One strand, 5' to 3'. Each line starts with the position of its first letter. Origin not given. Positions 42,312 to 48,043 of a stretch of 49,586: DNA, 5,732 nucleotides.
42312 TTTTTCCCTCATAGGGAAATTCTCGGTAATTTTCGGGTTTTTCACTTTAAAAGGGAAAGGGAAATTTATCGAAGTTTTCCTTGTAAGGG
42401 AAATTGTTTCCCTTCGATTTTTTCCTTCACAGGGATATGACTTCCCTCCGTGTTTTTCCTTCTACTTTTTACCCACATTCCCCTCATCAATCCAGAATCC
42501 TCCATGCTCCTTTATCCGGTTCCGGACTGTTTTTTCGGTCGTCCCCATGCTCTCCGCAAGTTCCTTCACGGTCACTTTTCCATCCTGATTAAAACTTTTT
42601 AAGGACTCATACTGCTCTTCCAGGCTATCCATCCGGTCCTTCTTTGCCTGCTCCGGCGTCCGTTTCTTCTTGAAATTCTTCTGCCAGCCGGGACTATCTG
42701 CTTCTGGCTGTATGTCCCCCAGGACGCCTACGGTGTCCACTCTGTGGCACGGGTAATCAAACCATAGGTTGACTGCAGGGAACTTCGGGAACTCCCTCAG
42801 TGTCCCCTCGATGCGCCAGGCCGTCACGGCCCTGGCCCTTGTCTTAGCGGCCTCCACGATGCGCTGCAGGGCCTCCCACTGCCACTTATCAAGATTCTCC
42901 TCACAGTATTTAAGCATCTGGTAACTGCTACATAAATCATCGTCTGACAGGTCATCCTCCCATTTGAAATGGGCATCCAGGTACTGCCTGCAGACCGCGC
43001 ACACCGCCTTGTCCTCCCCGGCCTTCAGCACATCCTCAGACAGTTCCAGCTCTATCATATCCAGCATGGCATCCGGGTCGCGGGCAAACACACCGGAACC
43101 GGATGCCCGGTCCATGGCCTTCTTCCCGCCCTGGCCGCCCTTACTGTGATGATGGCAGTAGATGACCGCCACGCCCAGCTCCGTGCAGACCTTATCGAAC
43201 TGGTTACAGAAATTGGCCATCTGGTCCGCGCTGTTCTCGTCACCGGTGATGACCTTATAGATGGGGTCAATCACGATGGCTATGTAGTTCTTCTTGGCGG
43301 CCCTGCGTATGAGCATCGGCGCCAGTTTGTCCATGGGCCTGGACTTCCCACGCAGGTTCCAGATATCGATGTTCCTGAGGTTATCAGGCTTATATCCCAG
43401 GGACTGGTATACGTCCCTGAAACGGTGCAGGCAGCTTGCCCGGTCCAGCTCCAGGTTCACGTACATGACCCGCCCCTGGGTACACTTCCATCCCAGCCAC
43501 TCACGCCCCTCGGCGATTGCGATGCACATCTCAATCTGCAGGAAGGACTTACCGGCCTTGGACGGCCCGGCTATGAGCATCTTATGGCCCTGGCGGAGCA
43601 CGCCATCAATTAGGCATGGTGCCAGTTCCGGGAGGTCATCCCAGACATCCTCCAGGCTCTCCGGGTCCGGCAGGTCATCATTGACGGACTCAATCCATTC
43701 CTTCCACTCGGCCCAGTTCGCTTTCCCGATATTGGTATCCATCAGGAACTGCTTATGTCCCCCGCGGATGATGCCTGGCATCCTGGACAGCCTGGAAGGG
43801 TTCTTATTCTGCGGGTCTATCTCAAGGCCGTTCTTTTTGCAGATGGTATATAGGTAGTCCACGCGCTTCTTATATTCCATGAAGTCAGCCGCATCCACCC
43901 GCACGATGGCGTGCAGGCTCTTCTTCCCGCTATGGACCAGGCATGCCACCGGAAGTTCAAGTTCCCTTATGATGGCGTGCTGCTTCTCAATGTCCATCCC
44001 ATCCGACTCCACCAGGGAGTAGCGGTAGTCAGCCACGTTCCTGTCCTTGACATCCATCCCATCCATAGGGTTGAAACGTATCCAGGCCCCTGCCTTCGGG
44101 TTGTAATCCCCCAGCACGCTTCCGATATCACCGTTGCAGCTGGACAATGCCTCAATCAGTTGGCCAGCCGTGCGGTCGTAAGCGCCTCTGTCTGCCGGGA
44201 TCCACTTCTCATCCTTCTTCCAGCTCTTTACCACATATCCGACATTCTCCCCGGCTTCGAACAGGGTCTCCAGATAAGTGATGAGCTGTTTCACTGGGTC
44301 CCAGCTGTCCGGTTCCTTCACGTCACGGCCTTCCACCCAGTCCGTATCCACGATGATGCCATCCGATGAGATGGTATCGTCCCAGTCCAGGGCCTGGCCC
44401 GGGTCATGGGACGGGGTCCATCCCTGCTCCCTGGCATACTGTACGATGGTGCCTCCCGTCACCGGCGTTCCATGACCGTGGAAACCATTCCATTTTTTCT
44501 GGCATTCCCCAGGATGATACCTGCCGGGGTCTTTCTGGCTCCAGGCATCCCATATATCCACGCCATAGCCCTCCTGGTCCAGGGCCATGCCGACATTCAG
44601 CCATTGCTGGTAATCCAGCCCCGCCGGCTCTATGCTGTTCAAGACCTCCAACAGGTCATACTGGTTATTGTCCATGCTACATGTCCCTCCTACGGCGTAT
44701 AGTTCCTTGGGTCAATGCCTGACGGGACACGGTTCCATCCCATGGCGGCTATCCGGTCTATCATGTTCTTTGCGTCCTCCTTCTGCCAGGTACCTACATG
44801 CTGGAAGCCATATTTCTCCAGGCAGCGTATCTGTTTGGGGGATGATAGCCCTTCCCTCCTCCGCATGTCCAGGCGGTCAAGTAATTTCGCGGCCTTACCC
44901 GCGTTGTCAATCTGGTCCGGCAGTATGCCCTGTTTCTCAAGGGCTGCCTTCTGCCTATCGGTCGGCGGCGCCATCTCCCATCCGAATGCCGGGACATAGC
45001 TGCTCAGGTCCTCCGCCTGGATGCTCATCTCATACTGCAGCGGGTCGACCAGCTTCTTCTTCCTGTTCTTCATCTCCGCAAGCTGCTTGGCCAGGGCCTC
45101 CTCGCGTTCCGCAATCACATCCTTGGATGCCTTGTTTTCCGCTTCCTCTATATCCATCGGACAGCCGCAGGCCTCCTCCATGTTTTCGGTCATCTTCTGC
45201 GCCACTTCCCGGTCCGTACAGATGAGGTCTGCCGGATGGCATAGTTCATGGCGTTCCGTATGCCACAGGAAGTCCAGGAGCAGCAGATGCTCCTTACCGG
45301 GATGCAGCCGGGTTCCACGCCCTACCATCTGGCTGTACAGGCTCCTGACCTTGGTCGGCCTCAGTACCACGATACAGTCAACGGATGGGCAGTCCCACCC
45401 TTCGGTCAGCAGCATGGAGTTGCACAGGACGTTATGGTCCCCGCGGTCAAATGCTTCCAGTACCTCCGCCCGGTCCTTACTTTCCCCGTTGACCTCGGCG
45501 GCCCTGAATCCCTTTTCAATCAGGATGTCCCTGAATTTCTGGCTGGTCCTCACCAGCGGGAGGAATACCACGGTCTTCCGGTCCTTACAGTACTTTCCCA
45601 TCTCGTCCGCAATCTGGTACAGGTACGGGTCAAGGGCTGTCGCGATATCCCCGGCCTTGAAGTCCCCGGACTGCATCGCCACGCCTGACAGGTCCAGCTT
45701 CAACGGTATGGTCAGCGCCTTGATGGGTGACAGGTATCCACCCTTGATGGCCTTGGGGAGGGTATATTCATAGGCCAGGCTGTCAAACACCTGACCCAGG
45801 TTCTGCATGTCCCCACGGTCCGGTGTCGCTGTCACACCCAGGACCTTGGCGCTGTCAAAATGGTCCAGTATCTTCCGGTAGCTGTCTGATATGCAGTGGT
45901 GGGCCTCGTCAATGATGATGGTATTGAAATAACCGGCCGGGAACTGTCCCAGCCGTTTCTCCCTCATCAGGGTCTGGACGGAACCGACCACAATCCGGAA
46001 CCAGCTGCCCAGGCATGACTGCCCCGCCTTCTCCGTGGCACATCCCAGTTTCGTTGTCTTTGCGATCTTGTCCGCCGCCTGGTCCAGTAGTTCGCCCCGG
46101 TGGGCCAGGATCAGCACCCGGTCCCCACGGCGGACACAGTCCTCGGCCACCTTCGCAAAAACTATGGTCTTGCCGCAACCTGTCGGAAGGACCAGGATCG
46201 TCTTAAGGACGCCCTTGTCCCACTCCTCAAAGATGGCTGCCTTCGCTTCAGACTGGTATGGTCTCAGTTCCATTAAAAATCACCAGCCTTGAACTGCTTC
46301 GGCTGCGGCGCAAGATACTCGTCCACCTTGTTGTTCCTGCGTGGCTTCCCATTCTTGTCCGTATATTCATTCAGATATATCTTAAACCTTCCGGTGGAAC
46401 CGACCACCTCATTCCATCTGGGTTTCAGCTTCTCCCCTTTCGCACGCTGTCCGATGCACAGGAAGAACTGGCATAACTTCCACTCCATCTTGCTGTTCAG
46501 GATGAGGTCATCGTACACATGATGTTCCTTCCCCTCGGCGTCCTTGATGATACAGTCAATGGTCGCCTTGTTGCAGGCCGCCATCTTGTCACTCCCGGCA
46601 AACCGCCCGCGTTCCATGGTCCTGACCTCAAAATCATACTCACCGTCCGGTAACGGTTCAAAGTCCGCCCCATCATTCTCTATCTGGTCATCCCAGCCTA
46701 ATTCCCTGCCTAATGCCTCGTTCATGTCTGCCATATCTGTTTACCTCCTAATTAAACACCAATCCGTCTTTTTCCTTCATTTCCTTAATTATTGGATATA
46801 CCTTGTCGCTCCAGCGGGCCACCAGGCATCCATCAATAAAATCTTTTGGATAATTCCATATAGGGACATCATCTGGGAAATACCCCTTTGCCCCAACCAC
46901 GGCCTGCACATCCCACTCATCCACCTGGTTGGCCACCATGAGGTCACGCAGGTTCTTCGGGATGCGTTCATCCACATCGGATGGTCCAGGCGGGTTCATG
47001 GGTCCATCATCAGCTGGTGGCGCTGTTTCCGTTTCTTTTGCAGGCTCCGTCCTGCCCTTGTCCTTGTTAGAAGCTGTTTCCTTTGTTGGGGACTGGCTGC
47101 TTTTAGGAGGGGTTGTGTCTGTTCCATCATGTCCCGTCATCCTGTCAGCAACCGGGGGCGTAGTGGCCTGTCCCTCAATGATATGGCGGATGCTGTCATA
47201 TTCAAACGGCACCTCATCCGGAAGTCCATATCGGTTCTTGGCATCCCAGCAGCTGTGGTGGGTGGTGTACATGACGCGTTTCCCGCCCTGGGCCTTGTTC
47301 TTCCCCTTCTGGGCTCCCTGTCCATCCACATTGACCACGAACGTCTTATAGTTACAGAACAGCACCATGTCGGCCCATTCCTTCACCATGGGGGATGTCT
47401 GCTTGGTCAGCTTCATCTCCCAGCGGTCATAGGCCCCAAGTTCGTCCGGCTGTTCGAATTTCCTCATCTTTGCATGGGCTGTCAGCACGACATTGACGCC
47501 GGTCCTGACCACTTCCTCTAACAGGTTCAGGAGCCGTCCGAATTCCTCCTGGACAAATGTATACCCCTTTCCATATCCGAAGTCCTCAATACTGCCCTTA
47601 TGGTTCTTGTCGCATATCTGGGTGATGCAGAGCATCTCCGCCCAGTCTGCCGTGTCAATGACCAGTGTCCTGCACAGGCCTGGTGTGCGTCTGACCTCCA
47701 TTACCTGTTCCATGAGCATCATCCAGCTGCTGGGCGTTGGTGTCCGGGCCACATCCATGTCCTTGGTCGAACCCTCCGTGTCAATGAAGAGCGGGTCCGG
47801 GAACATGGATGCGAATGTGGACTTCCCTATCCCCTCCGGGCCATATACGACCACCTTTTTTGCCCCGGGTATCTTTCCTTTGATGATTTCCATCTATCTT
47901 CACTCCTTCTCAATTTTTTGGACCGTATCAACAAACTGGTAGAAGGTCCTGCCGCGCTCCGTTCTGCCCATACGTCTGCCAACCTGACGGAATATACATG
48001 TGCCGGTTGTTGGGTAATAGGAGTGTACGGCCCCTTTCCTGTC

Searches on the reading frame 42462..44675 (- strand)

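Call 53: search_protein_families(library=pfam, proteins=[window:42462-44675:-], max_evalue=0.01)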
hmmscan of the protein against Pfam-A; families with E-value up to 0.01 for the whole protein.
window:42462-44675:- (737 aa): 5 families
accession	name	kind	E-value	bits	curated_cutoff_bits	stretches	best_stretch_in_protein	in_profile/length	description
PF13481.12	AAA_25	-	2.3e-29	102.9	27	1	353-515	23-195/195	AAA domain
PF08707.16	PriCT_2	-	1.6e-21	76.9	22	1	10-81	3-77/77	Primase C terminal 2 (PriCT-2)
PF08220.18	HTH_DeoR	-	0.0012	19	21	1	693-723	7-37/57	DeoR-like helix-turn-helix domain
PF13404.12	HTH_AsnC-type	-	0.0036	17.5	27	1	696-722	13-39/42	AsnC-type helix-turn-helix domain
PF08279.18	HTH_11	-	0.0045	17.3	25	1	696-722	11-37/55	HTH domain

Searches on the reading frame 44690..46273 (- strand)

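Call 53: search_protein_families(library=pfam, proteins=[window:44690-46273:-], max_evalue=0.01)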
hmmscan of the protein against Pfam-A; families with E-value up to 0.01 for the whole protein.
window:44690-46273:- (527 aa): 6 families
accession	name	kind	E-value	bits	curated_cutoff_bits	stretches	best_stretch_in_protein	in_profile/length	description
PF04851.21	ResIII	-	3.2e-32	112.2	22.5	1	1-153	2-164/164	Type III restriction enzyme, res subunit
PF00271.37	Helicase_C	-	3.8e-13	50.1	23.5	1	230-323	14-109/110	Helicase conserved C-terminal domain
PF00270.35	DEAD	-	1.9e-12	47.7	26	1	5-154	2-162/167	DEAD/DEAH box helicase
PF18766.7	SWI2_SNF2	-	2.4e-09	37.6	26.7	1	31-185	27-189/221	SWI2/SNF2 ATPase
PF13604.12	AAA_30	-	0.00033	20.9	27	1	22-167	18-141/191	AAA domain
PF13401.12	AAA_22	-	0.0081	16.9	27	0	30-139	13-108/130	AAA domain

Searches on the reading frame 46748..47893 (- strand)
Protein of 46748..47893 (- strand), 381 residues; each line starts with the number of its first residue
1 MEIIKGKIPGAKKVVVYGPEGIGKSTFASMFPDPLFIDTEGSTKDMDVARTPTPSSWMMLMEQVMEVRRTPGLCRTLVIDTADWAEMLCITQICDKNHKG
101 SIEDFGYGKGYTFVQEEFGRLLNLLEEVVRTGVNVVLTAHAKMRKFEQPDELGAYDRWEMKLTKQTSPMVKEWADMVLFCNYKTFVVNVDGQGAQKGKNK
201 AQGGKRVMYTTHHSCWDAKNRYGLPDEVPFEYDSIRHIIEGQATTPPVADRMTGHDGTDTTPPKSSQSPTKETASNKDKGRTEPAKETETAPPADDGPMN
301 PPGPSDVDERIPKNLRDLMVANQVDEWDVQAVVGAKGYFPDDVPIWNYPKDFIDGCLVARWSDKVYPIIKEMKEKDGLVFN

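Call 53: search_protein_families(library=pfam, proteins=[window:46748-47893:-], max_evalue=0.01)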
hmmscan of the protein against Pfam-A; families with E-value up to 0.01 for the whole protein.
window:46748-47893:- (381 aa): 2 families
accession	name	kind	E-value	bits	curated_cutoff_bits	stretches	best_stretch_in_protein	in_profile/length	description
PF13479.12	AAA_24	-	2.8e-66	223.5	27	1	12-222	3-195/195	AAA domain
PF13481.12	AAA_25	-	0.0085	16.2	27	0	3-29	25-51/195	AAA domain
